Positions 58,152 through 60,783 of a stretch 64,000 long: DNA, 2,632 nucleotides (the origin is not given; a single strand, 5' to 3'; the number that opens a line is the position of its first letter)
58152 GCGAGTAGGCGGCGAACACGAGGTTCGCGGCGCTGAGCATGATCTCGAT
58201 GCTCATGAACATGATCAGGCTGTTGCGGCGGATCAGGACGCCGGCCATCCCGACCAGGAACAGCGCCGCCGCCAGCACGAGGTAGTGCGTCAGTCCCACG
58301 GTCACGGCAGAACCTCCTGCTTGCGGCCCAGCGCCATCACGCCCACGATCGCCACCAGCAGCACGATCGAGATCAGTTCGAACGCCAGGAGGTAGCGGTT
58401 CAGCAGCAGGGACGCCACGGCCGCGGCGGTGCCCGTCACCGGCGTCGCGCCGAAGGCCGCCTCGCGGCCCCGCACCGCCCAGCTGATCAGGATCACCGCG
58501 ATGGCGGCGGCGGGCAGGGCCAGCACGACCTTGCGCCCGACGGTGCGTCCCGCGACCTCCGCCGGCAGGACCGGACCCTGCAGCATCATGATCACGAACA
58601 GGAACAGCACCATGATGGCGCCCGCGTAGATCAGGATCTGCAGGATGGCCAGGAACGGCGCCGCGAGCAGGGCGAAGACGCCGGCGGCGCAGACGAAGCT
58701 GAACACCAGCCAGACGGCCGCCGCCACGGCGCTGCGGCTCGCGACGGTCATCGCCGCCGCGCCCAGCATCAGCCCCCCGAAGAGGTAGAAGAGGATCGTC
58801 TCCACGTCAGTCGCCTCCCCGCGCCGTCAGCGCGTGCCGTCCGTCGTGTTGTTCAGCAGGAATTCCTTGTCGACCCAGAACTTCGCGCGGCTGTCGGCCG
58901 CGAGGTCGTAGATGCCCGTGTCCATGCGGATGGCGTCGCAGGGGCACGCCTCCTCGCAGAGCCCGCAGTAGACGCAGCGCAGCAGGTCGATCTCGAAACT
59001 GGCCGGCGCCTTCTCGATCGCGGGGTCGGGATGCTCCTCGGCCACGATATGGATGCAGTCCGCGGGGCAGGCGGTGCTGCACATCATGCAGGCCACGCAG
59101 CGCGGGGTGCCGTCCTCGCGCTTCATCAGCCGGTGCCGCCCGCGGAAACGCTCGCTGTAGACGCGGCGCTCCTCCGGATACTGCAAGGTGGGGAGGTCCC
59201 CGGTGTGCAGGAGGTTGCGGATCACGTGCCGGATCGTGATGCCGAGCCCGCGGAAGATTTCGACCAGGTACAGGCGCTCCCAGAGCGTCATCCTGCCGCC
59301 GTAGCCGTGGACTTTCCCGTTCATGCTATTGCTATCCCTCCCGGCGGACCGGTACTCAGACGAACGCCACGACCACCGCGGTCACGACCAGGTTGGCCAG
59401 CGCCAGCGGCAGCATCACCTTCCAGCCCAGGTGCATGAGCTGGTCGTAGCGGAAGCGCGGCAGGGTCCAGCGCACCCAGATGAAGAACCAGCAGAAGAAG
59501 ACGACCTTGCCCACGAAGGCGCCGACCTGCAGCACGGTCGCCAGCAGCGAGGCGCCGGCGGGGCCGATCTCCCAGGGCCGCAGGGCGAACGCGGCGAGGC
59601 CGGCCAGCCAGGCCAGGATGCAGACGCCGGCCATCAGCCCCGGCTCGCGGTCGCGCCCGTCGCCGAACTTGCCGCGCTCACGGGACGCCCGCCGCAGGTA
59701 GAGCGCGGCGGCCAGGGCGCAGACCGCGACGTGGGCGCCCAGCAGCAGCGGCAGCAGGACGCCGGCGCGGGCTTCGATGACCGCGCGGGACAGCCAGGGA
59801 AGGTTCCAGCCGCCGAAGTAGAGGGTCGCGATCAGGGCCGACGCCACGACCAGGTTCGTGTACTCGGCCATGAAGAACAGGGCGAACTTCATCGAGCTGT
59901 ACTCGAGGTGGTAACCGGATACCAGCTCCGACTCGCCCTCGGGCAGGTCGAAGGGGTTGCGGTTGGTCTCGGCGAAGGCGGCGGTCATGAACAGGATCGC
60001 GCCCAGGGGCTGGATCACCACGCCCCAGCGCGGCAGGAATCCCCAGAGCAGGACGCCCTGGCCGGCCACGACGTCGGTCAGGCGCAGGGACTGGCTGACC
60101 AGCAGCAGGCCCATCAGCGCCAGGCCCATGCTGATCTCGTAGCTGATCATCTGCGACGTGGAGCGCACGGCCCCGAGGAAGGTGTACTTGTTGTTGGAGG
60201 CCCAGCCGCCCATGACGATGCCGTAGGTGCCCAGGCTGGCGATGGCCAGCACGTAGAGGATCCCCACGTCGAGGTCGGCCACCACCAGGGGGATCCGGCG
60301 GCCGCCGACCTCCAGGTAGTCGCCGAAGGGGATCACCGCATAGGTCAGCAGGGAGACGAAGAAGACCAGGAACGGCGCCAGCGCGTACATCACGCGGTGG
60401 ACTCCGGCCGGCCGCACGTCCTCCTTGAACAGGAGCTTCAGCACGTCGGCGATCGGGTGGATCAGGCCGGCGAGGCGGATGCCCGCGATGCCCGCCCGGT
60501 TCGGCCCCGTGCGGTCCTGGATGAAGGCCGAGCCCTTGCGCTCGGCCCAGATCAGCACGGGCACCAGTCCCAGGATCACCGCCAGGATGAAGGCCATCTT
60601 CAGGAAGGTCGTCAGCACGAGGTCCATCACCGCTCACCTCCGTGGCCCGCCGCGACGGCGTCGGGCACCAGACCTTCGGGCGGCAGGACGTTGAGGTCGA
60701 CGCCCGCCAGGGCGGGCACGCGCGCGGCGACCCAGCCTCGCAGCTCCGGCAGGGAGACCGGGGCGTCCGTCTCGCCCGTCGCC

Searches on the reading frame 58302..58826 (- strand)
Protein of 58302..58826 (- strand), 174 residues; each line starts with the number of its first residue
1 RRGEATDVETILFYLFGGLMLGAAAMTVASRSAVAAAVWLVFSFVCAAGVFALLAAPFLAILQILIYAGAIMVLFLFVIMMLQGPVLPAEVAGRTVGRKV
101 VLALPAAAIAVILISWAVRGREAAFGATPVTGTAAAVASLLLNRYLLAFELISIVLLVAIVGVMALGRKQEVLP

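Call 12: search_protein_families(library=pfam, proteins=[window:58302-58826:-], max_evalue=0.001)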
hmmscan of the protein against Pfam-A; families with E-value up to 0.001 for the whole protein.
window:58302-58826:- (174 aa): 1 family
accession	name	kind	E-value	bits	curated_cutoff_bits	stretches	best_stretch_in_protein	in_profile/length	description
PF00499.25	Oxidored_q3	-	4.4e-32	111.3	33.2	1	24-166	2-146/146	NADH-ubiquinone/plastoquinone oxidoreductase chain 6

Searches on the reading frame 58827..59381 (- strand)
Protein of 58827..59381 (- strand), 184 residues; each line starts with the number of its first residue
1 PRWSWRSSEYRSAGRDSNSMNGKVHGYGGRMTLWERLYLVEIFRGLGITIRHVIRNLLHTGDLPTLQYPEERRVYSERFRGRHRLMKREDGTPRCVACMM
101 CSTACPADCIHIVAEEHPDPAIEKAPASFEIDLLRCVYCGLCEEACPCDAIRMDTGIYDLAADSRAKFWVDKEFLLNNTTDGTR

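Call 12: search_protein_families(library=pfam, proteins=[window:58827-59381:-], max_evalue=0.001)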
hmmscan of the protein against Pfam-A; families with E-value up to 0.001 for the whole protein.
window:58827-59381:- (184 aa): 10 families
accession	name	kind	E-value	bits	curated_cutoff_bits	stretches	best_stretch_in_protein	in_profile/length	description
PF00037.32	Fer4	-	4.2e-10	39.4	21.1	1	130-152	2-24/24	4Fe-4S binding domain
PF12838.12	Fer4_7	-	1.4e-08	35.5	27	1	94-150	1-52/52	4Fe-4S dicluster domain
PF13183.11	Fer4_8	-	1.9e-07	32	27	0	133-148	2-17/68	4Fe-4S dicluster domain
PF14697.11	Fer4_21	-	8.1e-07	29.5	35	0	93-111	39-58/59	4Fe-4S dicluster domain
PF12797.12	Fer4_2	-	1.8e-06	28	24.5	0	129-147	3-21/22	4Fe-4S binding domain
PF13484.11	Fer4_16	-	4.6e-06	27.8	30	0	135-158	1-24/66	4Fe-4S double cluster binding domain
PF13187.11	Fer4_9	-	5.7e-05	23.5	27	1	94-151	1-52/52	4Fe-4S dicluster domain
PF13534.11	Fer4_17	-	6.8e-05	23.8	22.2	0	75-108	25-59/61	4Fe-4S dicluster domain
PF13237.11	Fer4_10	-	8.1e-05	22.9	25.5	1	93-147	7-53/53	4Fe-4S dicluster domain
PF12837.12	Fer4_6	-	9.2e-05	22.7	25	0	129-151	2-24/24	4Fe-4S binding domain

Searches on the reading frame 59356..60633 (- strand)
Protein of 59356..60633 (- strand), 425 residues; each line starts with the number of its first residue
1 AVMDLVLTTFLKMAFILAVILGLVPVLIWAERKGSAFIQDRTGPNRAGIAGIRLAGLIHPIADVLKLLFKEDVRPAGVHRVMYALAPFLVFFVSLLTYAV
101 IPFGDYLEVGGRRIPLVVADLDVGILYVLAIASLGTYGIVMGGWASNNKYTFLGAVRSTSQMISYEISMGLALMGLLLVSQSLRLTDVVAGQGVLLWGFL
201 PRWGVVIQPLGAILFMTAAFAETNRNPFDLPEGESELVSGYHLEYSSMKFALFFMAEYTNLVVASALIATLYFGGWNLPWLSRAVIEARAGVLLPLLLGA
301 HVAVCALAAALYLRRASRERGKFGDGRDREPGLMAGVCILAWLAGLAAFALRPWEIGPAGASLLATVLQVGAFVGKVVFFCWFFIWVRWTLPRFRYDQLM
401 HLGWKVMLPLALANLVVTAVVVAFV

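Call 12: search_protein_families(library=pfam, proteins=[window:59356-60633:-], max_evalue=0.001)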
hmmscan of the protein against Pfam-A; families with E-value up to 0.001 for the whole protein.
window:59356-60633:- (425 aa): 1 family
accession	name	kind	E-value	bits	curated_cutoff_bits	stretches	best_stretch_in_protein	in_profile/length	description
PF00146.26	NADHdh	-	9.3e-112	373.6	27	1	12-419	2-298/298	NADH dehydrogenase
